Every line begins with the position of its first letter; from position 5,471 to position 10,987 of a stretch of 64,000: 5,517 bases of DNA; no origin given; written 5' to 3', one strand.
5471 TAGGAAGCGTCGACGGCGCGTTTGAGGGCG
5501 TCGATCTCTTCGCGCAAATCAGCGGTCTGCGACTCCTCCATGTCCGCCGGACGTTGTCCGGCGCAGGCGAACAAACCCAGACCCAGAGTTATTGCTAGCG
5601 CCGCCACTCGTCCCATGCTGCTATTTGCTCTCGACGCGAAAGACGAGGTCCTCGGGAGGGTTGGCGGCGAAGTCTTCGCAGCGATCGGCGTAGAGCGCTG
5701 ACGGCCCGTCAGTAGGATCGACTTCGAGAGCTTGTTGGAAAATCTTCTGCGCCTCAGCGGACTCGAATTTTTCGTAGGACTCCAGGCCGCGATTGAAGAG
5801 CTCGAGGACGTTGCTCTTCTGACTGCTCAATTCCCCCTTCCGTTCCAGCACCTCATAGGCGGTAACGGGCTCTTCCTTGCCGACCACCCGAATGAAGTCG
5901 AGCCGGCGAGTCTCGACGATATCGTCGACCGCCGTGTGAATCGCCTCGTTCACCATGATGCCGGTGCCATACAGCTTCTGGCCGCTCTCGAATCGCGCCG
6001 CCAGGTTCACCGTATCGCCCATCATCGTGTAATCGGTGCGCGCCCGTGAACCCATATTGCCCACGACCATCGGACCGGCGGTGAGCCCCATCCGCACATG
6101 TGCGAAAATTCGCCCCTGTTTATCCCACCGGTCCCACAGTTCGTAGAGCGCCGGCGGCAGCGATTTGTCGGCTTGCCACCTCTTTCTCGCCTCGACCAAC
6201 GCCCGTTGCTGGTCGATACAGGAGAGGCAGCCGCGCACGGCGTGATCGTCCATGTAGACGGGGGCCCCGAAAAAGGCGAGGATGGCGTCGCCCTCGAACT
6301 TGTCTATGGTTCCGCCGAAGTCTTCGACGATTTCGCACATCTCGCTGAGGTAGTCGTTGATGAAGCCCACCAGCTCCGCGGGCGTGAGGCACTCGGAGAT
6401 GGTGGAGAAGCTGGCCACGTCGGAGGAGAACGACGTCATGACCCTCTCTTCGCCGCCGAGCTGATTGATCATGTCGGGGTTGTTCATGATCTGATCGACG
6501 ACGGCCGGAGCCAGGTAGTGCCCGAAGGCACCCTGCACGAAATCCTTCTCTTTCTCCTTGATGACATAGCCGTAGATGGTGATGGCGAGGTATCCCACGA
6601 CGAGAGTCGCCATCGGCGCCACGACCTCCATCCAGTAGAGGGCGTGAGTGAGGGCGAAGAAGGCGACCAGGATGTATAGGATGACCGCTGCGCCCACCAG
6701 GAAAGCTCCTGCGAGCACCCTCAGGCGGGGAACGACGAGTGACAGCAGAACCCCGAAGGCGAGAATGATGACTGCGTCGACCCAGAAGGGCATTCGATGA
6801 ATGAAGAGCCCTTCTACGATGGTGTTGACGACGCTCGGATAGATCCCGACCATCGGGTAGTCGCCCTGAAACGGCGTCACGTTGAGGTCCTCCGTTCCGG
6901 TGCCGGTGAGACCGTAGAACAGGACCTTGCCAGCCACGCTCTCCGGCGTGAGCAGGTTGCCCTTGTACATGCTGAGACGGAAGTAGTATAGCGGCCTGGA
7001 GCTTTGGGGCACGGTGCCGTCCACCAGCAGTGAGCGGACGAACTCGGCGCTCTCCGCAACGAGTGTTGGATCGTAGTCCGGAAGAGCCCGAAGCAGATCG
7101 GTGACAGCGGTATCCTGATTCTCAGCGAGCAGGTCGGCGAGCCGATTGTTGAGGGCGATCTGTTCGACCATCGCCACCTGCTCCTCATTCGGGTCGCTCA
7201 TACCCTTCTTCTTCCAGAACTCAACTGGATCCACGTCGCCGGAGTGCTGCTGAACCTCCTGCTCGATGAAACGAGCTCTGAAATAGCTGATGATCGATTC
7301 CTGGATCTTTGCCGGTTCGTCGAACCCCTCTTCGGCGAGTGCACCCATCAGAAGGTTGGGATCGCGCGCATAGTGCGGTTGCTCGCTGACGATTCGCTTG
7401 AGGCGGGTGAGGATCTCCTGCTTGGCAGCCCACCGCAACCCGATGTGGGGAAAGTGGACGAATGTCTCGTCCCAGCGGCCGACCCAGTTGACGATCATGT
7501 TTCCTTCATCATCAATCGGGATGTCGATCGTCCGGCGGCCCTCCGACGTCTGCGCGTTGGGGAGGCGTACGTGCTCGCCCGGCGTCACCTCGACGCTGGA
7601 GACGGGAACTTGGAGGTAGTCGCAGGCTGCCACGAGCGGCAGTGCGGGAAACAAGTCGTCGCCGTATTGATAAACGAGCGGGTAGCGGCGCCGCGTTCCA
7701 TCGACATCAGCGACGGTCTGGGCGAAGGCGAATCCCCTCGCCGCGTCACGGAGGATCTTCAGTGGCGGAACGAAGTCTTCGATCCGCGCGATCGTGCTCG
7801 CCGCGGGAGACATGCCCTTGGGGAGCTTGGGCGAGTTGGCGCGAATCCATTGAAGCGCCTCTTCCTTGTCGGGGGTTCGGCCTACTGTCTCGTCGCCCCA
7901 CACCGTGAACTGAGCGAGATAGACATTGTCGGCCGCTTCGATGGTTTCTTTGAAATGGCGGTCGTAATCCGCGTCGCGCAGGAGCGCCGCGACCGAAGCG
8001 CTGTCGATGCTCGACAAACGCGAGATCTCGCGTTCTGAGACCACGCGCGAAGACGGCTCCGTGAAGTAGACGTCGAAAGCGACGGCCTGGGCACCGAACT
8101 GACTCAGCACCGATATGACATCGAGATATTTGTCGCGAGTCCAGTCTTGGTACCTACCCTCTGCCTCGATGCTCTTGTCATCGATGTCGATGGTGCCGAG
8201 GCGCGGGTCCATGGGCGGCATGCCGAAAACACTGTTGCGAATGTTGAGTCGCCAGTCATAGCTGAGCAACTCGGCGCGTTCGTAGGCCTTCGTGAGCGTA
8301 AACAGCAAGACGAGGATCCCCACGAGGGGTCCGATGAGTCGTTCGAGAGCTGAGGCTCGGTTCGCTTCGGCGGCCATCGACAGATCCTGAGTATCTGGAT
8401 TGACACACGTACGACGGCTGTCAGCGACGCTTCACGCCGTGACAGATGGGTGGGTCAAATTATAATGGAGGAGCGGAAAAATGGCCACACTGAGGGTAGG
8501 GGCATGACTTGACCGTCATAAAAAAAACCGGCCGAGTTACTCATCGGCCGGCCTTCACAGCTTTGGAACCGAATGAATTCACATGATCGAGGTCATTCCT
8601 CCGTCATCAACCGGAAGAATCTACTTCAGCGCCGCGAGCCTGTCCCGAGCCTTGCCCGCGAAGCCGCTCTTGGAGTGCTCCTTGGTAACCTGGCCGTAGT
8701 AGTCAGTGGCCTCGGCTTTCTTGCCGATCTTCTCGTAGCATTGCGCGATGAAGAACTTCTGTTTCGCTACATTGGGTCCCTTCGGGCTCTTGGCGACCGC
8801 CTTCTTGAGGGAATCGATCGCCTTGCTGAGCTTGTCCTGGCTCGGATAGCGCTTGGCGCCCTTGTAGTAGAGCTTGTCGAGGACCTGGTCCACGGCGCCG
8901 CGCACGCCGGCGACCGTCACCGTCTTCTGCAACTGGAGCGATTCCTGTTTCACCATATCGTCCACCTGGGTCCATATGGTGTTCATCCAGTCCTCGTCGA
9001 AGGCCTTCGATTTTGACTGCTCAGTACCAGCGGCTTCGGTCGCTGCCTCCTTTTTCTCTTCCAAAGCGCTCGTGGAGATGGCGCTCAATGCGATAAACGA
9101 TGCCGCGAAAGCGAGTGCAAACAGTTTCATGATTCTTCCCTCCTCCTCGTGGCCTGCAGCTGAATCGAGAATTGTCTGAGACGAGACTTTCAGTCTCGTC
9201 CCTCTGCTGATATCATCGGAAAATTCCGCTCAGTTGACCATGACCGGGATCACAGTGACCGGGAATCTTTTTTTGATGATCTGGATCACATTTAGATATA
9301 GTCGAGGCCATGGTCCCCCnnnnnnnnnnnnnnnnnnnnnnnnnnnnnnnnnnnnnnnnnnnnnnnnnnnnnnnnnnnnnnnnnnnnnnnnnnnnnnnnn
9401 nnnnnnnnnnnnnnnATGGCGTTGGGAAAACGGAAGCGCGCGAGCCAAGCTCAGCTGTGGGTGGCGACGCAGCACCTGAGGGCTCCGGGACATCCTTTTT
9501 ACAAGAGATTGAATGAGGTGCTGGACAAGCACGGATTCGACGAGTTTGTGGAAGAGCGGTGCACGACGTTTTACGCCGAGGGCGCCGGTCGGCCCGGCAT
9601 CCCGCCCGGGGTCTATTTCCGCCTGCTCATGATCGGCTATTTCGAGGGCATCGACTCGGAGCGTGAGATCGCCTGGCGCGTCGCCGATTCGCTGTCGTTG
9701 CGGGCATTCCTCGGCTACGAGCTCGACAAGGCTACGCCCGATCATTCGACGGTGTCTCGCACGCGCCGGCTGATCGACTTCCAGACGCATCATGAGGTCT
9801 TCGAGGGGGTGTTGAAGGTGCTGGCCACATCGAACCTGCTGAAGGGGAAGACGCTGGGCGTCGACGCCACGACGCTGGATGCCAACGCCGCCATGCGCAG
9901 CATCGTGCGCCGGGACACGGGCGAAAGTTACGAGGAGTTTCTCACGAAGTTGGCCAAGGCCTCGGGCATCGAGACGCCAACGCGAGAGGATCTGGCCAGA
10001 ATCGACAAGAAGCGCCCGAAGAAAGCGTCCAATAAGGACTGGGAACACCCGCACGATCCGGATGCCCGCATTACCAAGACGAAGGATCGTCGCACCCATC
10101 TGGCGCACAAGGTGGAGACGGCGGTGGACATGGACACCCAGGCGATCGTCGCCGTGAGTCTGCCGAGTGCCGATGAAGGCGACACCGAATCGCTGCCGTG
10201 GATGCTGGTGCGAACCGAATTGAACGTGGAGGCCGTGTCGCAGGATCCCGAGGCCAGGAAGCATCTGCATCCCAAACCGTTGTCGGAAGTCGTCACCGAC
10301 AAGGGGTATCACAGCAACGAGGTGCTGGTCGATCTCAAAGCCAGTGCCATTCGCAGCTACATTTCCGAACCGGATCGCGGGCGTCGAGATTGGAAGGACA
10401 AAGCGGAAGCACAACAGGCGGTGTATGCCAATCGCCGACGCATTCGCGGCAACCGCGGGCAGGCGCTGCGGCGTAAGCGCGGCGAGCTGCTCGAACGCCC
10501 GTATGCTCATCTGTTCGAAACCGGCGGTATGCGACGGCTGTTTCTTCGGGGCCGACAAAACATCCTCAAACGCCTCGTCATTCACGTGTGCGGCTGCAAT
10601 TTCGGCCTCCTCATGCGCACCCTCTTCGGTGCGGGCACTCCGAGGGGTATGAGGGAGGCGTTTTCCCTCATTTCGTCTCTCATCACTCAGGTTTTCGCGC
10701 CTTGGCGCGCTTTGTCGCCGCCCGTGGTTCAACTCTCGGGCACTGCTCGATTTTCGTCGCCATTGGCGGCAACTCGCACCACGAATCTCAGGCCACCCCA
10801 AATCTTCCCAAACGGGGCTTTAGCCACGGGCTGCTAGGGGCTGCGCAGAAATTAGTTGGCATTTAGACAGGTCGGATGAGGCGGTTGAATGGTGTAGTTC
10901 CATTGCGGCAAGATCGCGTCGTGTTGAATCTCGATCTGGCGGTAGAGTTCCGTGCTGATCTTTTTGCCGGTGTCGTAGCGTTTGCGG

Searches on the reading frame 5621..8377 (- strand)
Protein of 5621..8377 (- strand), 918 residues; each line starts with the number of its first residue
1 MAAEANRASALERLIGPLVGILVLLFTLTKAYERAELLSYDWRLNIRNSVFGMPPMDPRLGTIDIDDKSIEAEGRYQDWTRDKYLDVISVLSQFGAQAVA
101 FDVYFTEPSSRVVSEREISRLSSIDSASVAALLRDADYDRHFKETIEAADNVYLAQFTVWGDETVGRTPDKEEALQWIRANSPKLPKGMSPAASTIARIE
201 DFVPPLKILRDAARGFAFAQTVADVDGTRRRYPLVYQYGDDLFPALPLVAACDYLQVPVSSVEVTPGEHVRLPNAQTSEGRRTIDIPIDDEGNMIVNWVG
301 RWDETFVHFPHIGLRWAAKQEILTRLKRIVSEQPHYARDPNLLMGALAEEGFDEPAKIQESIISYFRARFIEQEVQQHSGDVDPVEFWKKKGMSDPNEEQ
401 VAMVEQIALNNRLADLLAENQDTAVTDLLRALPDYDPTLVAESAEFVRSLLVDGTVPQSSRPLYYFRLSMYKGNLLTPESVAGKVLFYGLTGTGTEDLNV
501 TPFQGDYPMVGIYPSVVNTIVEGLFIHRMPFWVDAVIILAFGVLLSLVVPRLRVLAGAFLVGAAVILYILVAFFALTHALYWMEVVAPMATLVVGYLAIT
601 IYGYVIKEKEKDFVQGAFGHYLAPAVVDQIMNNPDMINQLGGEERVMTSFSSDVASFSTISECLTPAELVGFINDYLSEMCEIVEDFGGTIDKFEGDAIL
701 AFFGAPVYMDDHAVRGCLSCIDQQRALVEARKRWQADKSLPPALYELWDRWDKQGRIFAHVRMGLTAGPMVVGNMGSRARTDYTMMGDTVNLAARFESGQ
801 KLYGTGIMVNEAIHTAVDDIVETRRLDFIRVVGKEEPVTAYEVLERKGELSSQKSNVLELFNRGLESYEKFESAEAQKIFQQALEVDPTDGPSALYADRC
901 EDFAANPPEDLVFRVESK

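Call 19: search_protein_families(library=pfam, proteins=[window:5621-8377:-], max_evalue=0.001)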
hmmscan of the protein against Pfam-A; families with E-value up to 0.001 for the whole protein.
window:5621-8377:- (918 aa): 2 families
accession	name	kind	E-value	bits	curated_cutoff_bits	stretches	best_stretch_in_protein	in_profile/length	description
PF05226.16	CHASE2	-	1.2e-33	117.2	26.3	1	21-350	4-199/257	CHASE2 domain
PF00211.25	Guanylate_cyc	-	8e-12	45.6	21.9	1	651-837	13-176/183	Adenylate and Guanylate cyclase catalytic domain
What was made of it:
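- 5621..8377 (-): CHASE2 sensor fused to a class III nucleotide cyclase (918 aa). It is a conserved member of the block. Pfam CHASE2 117 bits and Guanylate_cyc 45.6 bits (call 19).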

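Call 64: search_protein_families(library=ncbifam, proteins=[window:5621-8377:-], max_evalue=0.001)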
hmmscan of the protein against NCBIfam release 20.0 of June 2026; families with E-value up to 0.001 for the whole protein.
window:5621-8377:- (918 aa): 0 families

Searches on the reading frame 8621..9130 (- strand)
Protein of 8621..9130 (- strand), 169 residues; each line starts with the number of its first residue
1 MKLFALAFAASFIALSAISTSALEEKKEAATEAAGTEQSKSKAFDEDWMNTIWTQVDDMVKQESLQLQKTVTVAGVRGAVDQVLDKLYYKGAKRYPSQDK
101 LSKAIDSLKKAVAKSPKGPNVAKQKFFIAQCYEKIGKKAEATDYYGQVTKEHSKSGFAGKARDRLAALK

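Call 19: search_protein_families(library=pfam, proteins=[window:8621-9130:-], max_evalue=0.001)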
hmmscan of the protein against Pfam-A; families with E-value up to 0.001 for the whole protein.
window:8621-9130:- (169 aa): 4 families
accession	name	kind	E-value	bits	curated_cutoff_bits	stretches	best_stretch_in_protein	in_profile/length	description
PF13174.12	TPR_6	-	6.5e-05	23.8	26.3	0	128-155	6-33/33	Tetratricopeptide repeat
PF10752.14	DUF2533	-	0.00027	21.8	25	1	22-77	23-78/83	Protein of unknown function (DUF2533)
PF07719.23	TPR_2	-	0.00042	20.7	27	0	126-150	5-29/34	Tetratricopeptide repeat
PF00515.34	TPR_1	-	0.00053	20.1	27.8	0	128-148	7-27/34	Tetratricopeptide repeat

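Call 64: search_protein_families(library=ncbifam, proteins=[window:8621-9130:-], max_evalue=0.001)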
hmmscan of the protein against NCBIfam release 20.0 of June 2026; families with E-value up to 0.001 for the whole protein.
window:8621-9130:- (169 aa): 5 families
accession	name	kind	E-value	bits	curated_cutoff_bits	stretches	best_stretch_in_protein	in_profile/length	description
NF052312.1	T9SS_PorW_SprE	equivalog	1.9e-08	33.5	250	1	83-153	177-247/716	type IX secretion system periplasmic lipoprotein PorW/SprE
NF053852.1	vesicle_Bd0635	exception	9.1e-08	32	250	1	82-169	135-222/223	CpoB-like predatory vesicle lipoprotein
TIGR02795.1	tol_pal_ybgF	equivalog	2e-07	31.6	90.1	1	89-165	43-119/119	tol-pal system protein YbgF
TIGR02521.1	type_IV_pilW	equivalog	0.00019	21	154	1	88-153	34-96/234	type IV pilus biogenesis/stability protein PilW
NF047558.1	TPR_END_plus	domain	0.00094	19.1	32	0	87-121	1-35/56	TPR end-of-group domain-containing protein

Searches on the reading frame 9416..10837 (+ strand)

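Call 19: search_protein_families(library=pfam, proteins=[window:9416-10837:+], max_evalue=0.001)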
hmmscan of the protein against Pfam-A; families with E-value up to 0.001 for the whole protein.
window:9416-10837:+ (473 aa): 1 family
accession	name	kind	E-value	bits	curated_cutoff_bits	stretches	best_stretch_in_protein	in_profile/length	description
PF05598.16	DUF772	-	7.7e-19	67.9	23.1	1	58-129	1-71/74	Transposase domain (DUF772)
